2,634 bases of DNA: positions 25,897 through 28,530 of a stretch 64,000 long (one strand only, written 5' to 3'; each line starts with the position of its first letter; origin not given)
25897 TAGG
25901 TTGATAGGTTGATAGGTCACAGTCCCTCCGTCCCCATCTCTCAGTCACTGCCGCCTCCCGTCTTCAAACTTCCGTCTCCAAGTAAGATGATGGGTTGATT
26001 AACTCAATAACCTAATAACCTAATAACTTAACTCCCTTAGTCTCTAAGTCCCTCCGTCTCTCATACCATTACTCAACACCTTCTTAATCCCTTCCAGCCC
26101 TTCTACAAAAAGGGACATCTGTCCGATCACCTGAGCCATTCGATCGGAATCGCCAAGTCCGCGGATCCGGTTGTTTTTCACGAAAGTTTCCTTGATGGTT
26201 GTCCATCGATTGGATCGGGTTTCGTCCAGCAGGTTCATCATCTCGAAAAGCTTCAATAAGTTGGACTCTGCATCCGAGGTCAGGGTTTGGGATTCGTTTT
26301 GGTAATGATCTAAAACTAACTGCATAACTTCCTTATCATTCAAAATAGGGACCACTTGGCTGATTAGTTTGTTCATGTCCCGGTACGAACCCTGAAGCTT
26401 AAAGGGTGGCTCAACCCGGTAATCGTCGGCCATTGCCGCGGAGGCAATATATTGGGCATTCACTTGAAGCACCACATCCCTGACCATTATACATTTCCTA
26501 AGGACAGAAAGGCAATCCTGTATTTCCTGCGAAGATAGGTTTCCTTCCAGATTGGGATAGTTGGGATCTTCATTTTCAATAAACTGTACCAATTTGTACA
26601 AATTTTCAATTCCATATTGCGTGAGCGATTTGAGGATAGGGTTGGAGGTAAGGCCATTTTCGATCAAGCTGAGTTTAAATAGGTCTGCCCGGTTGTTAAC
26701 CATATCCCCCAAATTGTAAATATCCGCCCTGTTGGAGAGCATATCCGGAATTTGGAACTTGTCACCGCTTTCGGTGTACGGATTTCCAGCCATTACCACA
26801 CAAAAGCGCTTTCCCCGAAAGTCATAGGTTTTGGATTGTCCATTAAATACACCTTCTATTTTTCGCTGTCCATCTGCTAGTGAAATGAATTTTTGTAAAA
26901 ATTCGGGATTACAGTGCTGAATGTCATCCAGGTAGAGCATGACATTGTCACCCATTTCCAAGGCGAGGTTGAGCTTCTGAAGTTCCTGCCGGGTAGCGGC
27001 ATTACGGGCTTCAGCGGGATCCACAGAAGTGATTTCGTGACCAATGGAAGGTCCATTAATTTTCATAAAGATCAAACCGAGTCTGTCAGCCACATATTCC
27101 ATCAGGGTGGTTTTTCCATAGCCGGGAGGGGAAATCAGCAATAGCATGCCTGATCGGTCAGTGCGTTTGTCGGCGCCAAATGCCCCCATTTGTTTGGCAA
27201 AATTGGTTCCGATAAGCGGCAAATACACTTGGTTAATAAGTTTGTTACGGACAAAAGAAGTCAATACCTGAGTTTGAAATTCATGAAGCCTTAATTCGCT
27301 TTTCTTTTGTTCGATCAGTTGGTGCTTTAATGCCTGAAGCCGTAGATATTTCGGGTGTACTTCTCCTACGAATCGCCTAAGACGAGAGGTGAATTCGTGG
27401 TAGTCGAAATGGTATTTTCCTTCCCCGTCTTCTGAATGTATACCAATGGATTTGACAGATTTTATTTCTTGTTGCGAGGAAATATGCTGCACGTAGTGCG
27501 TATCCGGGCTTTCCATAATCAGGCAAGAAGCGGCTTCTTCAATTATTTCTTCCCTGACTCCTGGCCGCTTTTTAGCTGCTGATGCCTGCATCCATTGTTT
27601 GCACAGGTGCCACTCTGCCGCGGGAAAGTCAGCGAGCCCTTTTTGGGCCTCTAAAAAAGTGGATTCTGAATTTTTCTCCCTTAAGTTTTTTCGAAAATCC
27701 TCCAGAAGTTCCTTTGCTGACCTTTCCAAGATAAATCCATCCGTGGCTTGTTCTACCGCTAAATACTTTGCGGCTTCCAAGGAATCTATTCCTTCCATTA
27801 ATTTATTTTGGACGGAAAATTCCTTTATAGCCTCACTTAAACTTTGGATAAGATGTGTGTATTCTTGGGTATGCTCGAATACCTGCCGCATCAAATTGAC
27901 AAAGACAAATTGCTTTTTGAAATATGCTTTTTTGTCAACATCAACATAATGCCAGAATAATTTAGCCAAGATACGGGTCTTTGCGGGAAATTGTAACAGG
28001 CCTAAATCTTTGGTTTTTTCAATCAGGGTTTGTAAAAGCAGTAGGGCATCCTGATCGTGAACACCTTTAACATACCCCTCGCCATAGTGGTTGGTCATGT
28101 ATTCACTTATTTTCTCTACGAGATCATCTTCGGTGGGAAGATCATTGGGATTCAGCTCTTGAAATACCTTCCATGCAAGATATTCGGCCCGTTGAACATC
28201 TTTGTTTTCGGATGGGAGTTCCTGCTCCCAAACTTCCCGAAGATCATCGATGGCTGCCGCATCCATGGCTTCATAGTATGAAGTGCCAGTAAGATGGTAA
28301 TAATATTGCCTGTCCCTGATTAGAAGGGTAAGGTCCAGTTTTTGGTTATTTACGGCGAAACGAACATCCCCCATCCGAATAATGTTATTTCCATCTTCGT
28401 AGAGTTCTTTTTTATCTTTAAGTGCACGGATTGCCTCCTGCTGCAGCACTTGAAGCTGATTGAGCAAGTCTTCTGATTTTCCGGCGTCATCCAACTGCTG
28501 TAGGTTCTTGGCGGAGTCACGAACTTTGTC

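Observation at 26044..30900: Architecture of the 1618-aa protein: N-terminal beta-rich domain, ~380-aa coiled coil, C-terminal AAA+ core with non-canonical Walker B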

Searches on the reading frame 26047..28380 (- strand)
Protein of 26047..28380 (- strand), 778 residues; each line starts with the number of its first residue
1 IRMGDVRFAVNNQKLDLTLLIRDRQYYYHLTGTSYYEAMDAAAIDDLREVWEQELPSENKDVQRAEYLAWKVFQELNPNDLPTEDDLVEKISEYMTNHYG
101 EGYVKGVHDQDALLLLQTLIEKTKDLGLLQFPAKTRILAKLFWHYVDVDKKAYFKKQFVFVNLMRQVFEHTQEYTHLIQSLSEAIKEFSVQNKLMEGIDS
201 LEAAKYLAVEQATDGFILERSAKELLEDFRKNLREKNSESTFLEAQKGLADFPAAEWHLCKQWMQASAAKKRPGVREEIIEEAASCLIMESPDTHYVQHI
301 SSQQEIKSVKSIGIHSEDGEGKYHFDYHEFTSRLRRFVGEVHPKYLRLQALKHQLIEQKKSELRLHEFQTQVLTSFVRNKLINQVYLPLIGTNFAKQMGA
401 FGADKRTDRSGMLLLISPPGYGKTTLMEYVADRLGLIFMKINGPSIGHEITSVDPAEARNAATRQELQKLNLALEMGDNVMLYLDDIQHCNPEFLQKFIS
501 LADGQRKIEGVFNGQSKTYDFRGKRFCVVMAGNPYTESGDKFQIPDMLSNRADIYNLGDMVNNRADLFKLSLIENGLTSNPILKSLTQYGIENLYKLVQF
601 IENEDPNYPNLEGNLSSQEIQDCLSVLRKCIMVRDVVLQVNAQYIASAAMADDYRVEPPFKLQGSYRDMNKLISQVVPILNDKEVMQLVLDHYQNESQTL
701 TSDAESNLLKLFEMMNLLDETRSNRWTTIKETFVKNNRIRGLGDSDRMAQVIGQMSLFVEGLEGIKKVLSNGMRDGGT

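Call 26: predict_structure(alignment_id=A1)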
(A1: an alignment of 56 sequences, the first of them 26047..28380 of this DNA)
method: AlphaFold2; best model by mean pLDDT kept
length: 778 residues; sequences in the alignment: 56
mean_pLDDT: 78.3   pTM: 0.48
mean pLDDT of the five models: 78.3, 78.2, 73.9, 71.6, 71.3
residues with pLDDT >= 90: 113; 70-90: 487; 50-70: 145; < 50: 33
segments of 3 or more residues with pLDDT < 50: 1-3, 5-14, 367-377, 403-405, 776-778
pLDDT, mean of each block of 10 residues (from residue 1): 31 61 82 72 83 87 92 86 90 88 86 92 87 90 90 88 76 79 94 88 88 78 87 88 87 91 89 84 85 61 82 59 85 91 91 86 56 47 69 63 51 76 76 75 85 80 85 76 87 78 55 64 72 71 70 73 75 77 79 84 82 82 89 89 77 75 80 87 89 78 79 88 87 74 56 69 73 50
secondary structure, 60 per line:
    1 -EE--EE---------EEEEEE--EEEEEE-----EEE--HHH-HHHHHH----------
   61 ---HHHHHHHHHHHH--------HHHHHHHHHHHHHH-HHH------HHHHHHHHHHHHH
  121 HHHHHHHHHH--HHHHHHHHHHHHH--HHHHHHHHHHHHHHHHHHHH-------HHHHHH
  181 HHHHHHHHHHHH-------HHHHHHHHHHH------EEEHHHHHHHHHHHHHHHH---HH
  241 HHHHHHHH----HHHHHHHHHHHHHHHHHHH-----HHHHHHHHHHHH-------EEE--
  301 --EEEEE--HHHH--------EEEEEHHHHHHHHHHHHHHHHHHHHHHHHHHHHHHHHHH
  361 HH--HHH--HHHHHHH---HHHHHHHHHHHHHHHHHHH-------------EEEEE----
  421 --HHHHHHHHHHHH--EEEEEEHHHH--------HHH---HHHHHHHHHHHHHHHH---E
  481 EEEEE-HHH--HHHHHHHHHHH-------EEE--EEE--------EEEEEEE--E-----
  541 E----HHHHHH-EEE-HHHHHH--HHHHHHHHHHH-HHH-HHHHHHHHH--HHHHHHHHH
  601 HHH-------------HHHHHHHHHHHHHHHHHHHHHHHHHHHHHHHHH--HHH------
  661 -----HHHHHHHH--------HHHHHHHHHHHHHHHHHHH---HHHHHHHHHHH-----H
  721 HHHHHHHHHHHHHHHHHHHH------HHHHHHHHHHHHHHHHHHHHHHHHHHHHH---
elements in order (helices of 4 or more, strands of 3 or more residues): E17-22 E25-30 E36-38 H45-50 H64-75 H84-97 H108-130 H133-145 H148-167 H175-192 H200-210 E217-219 H220-235 H239-248 H253-271 H277-288 E296-298 E303-307 H310-313 E322-326 H327-362 H370-376 H380-398 E412-416 H423-434 E437-442 H443-446 H461-476 E480-485 H492-502 E510-512 E515-517 E526-532 H546-551 E553-555 H557-562 H565-575 H581-589 H592-603 H617-649 H666-673 H682-700 H704-714 H720-740 H747-775
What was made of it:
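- On AAA+ superfamily: N1373 sits at the end of the predicted beta4 strand (call 26).
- On MoxR family (AAA_5-like, helix-2-insert clade): Only a conserved loop, not a hairpin, lies between strand 2 and helix 2 (call 26).
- Closest known: MoxR-family AAA+ ATPases. Same: A low-confidence hairpin is predicted between helix 3 and strand 4, at the pre-sensor-1 position (call 26).
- Tried and rejected: The predicted secondary structure is mostly helical with a few strands, not an alpha/beta core (call 26).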

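Call 31: fold_search(model_id=the predicted structure, library=pdb)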
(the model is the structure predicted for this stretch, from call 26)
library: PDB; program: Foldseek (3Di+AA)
matches with E <= 10: 1479; with E <= 0.001: 304
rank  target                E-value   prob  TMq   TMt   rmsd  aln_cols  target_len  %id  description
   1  6w6e_A                5.9e-06  1.00  0.18  0.20  26.8       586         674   13  The Mycobacterium tuberculosis ClpB disaggregase hexamer structure with a locally refined ClpB middle domain and a Dna (released 2021-05-26)
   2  7x5b                  1.8e-05  1.00  0.18  0.39  10.7       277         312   16  Crystal structure of RuvB (released 2023-03-08)
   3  9qh4_A                2.2e-05  1.00  0.23  0.61   7.7       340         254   13  NorQ hexamer from Paracoccus denitrificans (released 2026-03-25)
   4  9dx3_F                2.7e-05  1.00  0.21  0.43   9.5       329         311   16  EcRuvB 9-mer pre-assembly complex (released 2026-01-21)
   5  9qh8_A                3.4e-05  1.00  0.24  0.63   5.7       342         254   13  reduced NorQ-NorD VWA domain complex from Paracoccus denitrificans (released 2026-03-25)
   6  9dx3_A                3.4e-05  1.00  0.20  0.43   9.9       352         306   14  EcRuvB 9-mer pre-assembly complex (released 2026-01-21)
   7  9qhf_E                3.7e-05  1.00  0.16  0.44   9.8       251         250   16  NorQD complex state 3 from Jhaorihella thermophila (released 2026-03-25)
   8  7w1y_6                3.9e-05  1.00  0.16  0.17  20.1       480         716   13  Human MCM double hexamer bound to natural DNA duplex (polyAT/polyTA) (released 2023-02-08)
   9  8dr0_C                4.0e-05  1.00  0.18  0.34  13.7       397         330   12  Closed state of RFC:PCNA bound to a 3' ss/dsDNA junction (released 2022-08-24)
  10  9bcx_6                4.8e-05  1.00  0.16  0.18  23.0       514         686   11  Cryo-EM structure of the S. cerevisiae ORC-Cdc6-Mcm2-7-DNA complex with a fully closed Mcm2-Mcm5 DNA entry gate (released 2025-01-01)
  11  7mbw_D                4.8e-05  1.00  0.14  0.22  21.9       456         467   15  Crystal structure of TnsC(1-503)A225V (released 2022-02-23)
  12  9qh4_F                5.3e-05  1.00  0.23  0.62   5.7       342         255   13  NorQ hexamer from Paracoccus denitrificans (released 2026-03-25)
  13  9dx4_C                5.3e-05  1.00  0.19  0.42   9.5       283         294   17  EcRuvB T102R mutant (released 2026-01-21)
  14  8efv_B                5.3e-05  1.00  0.18  0.38   9.8       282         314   16  Structure of single homo-hexameric Holliday junction ATP-dependent DNA helicase RuvB motor (released 2023-05-10)
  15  9dx3_C                5.3e-05  1.00  0.19  0.40   8.8       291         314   19  EcRuvB 9-mer pre-assembly complex (released 2026-01-21)
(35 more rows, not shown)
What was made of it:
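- On AAA+ superfamily: 304 Foldseek PDB matches at E<=0.001; all 50 listed are AAA+ proteins (call 31).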
